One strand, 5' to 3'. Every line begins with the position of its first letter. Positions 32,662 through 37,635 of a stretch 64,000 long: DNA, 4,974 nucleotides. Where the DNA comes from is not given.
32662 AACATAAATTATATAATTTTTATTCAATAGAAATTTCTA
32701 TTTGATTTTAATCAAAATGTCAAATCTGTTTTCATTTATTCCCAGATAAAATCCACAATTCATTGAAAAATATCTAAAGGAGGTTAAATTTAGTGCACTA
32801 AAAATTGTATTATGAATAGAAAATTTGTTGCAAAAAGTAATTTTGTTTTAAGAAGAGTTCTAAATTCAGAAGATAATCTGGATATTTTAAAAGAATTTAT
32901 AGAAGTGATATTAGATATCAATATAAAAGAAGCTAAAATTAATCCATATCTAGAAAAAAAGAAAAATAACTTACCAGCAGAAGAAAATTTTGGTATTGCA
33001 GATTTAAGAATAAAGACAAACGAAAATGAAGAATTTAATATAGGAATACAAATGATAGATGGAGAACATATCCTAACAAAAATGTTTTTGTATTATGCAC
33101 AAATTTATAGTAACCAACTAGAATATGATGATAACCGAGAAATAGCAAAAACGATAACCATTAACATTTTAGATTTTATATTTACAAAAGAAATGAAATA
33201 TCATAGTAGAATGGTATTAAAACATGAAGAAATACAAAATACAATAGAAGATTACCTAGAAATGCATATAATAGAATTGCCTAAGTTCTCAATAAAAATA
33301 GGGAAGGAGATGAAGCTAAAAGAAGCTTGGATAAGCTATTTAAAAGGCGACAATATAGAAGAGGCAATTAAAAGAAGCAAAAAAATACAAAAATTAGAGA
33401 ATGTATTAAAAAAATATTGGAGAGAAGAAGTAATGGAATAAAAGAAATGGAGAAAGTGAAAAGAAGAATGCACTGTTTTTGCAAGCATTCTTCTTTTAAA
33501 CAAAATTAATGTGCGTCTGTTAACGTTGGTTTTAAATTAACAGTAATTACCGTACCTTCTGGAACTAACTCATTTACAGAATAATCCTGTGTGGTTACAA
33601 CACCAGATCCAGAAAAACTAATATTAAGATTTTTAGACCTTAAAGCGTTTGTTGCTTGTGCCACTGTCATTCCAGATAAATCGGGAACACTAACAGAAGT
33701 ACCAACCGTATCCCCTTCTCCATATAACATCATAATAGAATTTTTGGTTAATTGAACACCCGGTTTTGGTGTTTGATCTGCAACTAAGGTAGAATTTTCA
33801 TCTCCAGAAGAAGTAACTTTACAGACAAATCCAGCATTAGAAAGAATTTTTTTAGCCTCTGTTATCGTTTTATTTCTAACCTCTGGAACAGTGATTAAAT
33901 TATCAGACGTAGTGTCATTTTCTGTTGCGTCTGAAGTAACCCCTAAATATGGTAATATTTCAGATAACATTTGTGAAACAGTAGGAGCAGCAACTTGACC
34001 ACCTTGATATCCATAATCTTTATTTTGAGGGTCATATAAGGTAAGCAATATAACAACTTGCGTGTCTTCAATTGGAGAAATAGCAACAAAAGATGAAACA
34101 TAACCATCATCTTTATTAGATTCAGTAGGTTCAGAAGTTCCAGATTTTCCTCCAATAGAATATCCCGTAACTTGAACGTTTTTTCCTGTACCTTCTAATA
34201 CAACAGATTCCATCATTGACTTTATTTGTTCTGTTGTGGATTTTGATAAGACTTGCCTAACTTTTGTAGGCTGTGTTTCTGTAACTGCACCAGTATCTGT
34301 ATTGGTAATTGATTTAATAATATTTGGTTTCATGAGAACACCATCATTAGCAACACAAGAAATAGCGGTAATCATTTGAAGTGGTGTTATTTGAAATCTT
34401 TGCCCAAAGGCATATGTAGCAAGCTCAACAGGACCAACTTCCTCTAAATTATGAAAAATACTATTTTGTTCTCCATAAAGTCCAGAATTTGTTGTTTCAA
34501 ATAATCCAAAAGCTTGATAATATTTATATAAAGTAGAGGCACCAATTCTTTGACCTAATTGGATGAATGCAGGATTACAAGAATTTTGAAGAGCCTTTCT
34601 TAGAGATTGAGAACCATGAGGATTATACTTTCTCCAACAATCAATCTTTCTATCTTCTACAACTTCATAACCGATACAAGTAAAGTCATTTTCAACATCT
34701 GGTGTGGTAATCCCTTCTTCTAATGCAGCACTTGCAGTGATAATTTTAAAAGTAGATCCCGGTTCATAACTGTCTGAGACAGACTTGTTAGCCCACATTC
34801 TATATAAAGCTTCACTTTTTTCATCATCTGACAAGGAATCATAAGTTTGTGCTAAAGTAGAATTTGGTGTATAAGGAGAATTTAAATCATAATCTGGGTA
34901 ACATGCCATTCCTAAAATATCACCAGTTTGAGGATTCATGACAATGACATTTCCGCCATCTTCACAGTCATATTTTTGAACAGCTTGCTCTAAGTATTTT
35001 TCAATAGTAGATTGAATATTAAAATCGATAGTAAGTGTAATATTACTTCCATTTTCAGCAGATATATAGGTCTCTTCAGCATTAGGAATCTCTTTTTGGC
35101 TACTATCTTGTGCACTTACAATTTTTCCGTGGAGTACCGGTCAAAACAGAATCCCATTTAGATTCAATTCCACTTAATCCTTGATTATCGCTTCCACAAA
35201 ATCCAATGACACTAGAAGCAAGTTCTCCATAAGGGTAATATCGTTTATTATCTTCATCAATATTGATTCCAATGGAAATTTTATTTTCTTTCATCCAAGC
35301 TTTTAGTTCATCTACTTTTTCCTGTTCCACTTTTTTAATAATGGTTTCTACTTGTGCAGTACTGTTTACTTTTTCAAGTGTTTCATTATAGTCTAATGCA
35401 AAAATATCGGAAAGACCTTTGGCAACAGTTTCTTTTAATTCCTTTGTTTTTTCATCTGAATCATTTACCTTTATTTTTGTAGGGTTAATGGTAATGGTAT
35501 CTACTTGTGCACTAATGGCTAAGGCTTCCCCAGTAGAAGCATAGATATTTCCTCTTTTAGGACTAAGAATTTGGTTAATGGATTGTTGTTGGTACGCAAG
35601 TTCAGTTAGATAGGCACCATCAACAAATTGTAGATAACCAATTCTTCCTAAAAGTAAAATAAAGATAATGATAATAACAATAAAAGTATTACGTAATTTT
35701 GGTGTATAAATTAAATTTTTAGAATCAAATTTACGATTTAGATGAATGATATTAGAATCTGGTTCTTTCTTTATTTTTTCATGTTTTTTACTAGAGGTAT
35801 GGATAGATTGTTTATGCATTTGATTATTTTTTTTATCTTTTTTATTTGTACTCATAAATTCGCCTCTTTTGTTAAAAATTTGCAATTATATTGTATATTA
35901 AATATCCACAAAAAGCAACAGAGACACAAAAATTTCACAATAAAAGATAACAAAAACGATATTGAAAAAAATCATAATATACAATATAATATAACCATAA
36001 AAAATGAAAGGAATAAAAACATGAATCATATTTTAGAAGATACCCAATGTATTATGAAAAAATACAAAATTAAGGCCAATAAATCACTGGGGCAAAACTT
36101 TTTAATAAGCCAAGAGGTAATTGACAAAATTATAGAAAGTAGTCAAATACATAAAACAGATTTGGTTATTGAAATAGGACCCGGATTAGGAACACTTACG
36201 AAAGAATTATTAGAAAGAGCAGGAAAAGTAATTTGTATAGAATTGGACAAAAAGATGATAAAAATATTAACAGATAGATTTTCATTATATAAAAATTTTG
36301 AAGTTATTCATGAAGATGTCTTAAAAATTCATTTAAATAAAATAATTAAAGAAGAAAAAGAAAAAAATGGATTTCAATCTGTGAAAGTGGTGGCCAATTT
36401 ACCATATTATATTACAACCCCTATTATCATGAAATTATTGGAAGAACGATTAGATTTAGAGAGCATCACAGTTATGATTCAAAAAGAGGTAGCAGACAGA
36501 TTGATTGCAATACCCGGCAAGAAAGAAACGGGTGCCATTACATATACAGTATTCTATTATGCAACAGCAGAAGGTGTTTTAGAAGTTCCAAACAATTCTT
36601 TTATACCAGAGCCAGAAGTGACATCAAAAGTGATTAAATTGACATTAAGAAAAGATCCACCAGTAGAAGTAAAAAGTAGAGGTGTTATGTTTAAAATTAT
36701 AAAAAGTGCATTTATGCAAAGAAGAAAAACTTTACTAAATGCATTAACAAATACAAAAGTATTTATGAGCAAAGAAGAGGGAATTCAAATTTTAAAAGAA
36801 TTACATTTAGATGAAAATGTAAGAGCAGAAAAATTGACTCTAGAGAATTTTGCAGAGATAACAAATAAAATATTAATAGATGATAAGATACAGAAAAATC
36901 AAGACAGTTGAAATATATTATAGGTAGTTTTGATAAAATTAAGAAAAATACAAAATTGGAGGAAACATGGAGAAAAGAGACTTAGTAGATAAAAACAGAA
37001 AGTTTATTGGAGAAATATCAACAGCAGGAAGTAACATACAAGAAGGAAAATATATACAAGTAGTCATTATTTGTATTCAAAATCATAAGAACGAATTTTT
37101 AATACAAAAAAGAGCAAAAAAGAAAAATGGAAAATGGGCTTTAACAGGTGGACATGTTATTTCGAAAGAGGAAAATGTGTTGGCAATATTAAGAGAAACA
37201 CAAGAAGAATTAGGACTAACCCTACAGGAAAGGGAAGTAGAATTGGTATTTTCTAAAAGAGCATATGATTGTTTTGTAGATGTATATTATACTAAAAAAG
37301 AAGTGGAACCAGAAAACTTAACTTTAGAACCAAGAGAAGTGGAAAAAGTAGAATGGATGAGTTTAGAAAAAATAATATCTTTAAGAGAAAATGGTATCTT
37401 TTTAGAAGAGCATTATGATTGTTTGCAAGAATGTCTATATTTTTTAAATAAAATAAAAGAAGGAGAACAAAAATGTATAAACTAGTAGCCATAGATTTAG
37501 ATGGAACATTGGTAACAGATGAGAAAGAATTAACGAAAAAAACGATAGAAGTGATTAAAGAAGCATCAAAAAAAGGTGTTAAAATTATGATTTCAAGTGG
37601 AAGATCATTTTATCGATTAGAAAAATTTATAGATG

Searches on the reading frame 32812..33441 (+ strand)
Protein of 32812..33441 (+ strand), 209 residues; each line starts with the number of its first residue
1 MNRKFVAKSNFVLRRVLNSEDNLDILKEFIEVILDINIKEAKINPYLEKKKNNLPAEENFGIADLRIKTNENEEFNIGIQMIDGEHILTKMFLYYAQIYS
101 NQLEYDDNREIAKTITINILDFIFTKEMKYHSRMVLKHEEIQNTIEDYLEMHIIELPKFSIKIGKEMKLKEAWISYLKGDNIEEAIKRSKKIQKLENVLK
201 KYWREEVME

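Call 98: search_protein_families(library=ncbifam, proteins=[window:32812-33441:+])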
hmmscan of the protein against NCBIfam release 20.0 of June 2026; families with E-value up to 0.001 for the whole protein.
window:32812-33441:+ (209 aa): 1 family
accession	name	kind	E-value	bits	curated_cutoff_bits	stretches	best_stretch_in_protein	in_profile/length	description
TIGR01784.1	T_den_put_tspse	subfamily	6e-18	65.6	52.1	1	11-198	4-198/273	Rpn family recombination-promoting nuclease/putative transposase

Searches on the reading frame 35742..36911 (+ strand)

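Call 48: search_protein_families(library=pfam, proteins=[window:35742-36911:+])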
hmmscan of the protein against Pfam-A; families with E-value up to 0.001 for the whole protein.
window:35742-36911:+ (389 aa): 3 families
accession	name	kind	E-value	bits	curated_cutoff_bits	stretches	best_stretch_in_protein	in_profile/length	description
PF00398.26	RrnaAD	-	1.4e-62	211.6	24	1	111-376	3-260/263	Ribosomal RNA adenine dimethylase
PF13649.12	Methyltransf_25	-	2.5e-05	25.3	27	1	142-198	1-60/97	Methyltransferase domain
PF08241.18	Methyltransf_11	-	0.00064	20.8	21.2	0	144-198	2-56/95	Methyltransferase domain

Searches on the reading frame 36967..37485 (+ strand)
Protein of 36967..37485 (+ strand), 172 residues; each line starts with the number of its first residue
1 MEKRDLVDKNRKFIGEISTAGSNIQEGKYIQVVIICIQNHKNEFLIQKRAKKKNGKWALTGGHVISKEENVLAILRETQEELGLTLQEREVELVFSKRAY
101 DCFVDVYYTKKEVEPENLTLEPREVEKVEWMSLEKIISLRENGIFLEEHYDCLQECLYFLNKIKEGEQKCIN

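Call 48: search_protein_families(library=pfam, proteins=[window:36967-37485:+])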
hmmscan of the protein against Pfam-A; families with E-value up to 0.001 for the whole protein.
window:36967-37485:+ (172 aa): 2 families
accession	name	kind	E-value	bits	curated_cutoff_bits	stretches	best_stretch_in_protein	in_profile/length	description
PF00293.34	NUDIX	-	3.1e-17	63.3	21.1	1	31-138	4-119/134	NUDIX domain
PF14815.12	NUDIX_4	-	1.7e-05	25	35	1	34-136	2-98/113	NUDIX domain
